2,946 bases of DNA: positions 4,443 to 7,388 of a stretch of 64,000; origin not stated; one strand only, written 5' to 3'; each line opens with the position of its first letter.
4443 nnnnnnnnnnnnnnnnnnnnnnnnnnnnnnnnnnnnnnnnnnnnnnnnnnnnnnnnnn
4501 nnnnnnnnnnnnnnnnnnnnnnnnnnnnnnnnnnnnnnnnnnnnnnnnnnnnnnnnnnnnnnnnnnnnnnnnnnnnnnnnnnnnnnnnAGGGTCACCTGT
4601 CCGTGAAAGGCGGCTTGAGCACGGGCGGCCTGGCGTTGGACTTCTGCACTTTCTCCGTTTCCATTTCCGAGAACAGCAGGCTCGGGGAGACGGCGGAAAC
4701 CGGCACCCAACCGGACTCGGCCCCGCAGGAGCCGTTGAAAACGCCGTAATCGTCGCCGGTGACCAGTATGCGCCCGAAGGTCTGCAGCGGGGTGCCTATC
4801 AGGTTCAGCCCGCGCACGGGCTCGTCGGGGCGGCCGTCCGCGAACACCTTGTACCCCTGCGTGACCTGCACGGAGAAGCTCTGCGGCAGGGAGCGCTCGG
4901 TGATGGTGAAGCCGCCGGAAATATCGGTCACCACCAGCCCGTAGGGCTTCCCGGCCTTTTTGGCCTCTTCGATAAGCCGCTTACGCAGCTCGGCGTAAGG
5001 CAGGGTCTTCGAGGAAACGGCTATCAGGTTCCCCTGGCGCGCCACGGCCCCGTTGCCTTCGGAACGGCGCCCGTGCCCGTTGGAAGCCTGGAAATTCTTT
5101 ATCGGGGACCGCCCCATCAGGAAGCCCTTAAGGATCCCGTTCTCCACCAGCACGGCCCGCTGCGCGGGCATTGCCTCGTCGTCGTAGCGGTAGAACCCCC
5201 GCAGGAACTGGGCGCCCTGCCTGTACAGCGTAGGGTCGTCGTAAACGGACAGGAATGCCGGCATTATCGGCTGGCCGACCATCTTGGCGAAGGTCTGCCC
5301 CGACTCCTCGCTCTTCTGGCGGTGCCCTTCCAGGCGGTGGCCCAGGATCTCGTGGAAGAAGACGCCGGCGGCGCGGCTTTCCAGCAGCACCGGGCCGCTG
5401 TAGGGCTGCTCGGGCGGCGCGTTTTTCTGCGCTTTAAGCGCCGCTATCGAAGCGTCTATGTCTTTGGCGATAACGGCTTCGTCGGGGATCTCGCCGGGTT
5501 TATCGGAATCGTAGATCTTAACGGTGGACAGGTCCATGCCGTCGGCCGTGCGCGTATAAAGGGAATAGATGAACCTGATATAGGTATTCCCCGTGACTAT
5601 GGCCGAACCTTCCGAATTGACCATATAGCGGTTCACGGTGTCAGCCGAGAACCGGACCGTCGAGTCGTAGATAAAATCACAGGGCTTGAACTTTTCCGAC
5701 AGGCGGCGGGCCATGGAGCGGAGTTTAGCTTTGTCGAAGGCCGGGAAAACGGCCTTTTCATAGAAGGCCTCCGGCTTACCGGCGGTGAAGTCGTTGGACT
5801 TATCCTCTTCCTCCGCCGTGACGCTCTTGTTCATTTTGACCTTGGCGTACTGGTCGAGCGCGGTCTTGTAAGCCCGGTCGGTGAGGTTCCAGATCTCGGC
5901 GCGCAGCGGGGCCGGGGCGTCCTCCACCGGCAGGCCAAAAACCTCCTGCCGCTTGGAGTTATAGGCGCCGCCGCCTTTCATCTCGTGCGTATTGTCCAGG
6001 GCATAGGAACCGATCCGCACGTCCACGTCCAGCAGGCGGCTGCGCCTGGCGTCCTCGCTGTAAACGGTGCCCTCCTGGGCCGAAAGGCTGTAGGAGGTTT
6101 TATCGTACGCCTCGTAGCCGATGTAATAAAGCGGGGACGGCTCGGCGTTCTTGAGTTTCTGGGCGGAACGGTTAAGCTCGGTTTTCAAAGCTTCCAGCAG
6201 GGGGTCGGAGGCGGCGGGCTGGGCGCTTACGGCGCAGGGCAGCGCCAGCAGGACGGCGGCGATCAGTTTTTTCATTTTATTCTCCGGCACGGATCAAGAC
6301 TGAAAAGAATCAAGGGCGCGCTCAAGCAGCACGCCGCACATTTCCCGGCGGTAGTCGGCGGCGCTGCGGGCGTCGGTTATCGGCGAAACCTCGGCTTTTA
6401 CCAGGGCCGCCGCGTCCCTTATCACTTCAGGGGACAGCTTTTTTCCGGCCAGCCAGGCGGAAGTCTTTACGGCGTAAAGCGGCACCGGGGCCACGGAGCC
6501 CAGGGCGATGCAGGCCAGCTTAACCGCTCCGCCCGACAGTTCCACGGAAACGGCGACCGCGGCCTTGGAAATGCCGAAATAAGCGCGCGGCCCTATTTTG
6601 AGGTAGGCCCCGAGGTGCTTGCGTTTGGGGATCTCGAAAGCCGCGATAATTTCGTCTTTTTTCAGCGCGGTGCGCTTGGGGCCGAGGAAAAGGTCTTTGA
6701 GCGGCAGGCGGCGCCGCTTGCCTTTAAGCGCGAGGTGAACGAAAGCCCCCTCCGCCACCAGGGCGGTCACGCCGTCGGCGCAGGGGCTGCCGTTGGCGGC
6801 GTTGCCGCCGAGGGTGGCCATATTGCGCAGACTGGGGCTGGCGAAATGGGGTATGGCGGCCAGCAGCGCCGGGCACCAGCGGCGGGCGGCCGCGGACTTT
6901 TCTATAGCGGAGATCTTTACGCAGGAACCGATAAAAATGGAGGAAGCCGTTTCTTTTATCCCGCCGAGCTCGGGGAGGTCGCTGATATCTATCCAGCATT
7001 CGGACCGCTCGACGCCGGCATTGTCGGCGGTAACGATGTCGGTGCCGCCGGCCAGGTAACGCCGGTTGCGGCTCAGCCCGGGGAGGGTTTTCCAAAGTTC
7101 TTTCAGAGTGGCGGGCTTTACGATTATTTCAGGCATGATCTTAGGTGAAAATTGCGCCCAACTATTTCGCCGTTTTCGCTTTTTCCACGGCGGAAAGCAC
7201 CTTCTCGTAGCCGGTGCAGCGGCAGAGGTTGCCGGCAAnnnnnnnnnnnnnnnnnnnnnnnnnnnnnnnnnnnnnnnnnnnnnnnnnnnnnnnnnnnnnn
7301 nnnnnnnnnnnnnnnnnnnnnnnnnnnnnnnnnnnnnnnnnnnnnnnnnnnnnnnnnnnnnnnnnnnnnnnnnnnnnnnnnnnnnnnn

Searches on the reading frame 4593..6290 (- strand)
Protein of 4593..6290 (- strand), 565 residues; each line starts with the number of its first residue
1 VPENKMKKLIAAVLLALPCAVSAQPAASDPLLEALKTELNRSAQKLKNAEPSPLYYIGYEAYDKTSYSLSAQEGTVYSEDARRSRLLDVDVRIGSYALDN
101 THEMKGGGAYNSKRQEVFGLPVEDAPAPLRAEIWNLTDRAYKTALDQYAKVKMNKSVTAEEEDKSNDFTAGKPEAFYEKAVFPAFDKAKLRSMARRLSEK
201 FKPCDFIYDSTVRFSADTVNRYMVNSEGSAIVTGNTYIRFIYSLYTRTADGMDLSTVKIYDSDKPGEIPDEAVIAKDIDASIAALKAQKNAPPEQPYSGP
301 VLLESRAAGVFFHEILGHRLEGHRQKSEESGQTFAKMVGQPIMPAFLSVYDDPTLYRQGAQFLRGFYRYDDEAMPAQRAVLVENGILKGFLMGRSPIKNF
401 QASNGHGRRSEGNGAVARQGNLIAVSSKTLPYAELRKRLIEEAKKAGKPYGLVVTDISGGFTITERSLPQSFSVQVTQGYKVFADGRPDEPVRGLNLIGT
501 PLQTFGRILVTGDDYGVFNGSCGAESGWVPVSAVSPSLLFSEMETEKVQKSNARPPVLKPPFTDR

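Call 7: search_protein_families(library=pfam, proteins=[window:4593-6290:-], max_evalue=0.00001)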
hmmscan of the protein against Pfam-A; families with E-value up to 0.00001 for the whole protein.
window:4593-6290:- (565 aa): 1 family
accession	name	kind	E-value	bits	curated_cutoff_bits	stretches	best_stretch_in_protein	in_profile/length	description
PF19289.4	PmbA_TldD_3rd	-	1.6e-31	109.7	22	1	300-544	5-217/220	PmbA/TldA metallopeptidase C-terminal domain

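Call 59: search_protein_families(library=ncbifam, proteins=[window:4593-6290:-], max_evalue=1e-10)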
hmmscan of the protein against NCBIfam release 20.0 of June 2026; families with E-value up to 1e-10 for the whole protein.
window:4593-6290:- (565 aa): 2 families
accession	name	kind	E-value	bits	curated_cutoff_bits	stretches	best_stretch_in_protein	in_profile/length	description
NF040952.1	Arch_mtprotase_TldD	equivalog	1.9e-22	79.6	635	1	205-539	124-436/443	zinc metalloprotease TldD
NF008006.0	PRK10735.1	equivalog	5.2e-18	64.7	513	1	264-541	217-473/481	metalloprotease TldD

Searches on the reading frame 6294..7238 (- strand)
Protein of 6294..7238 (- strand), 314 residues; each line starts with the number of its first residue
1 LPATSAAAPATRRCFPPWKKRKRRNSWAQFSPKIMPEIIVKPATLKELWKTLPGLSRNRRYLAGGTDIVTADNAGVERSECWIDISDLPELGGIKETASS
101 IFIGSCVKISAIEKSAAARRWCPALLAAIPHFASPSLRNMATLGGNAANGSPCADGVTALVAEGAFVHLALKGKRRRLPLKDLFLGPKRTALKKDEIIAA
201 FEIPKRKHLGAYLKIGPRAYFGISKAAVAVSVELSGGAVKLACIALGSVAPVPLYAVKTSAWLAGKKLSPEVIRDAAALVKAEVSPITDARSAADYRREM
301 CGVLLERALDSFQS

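Call 5: search_protein_families(library=ncbifam, proteins=[window:6294-7238:-], max_evalue=0.00001)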
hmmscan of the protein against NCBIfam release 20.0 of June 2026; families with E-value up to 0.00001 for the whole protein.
window:6294-7238:- (314 aa): 8 families
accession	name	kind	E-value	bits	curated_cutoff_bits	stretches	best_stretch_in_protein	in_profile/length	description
NF043083.1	XdhB_XDHase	equivalog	3.1e-48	164.4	310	1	41-310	9-281/289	xanthine dehydrogenase subunit XdhB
TIGR02963.1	xanthine_xdhA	equivalog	9.3e-46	156.4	467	1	35-307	191-463/468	xanthine dehydrogenase small subunit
NF007427.0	PRK09971.1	equivalog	1.1e-40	139.7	287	1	41-310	9-281/292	xanthine dehydrogenase FAD-binding subunit XdhB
NF041019.1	glyceraldDH_beta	equivalog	4.8e-40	137.5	350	1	40-310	9-278/280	glyceraldehyde dehydrogenase subunit beta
TIGR03195.1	4hydrxCoA_B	equivalog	2.9e-28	98.9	404.55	2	39-153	7-120/321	4-hydroxybenzoyl-CoA reductase subunit beta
TIGR03199.1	pucC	equivalog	9.9e-22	77.5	306.05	1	42-300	1-257/264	xanthine dehydrogenase subunit C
TIGR02969.1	mam_aldehyde_ox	subfamily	1.4e-08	32.7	1912.3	1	123-291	331-504/1330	aldehyde oxidase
TIGR03312.1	Se_sel_red_FAD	hypoth_equivalog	3.1e-08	33.1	241.5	1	60-305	25-243/257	molybdopterin-dependent oxidoreductase FAD-binding subunit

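Call 7: search_protein_families(library=pfam, proteins=[window:6294-7238:-], max_evalue=0.00001)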
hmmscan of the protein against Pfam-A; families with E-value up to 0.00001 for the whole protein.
window:6294-7238:- (314 aa): 2 families
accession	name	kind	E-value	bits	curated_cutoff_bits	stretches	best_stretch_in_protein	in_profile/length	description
PF00941.27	FAD_binding_5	-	2.7e-40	138.4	27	1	39-205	5-169/170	FAD binding domain in molybdopterin dehydrogenase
PF03450.22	CO_deh_flav_C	-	6.6e-22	78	25.5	1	212-310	2-100/102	CO dehydrogenase flavoprotein C-terminal domain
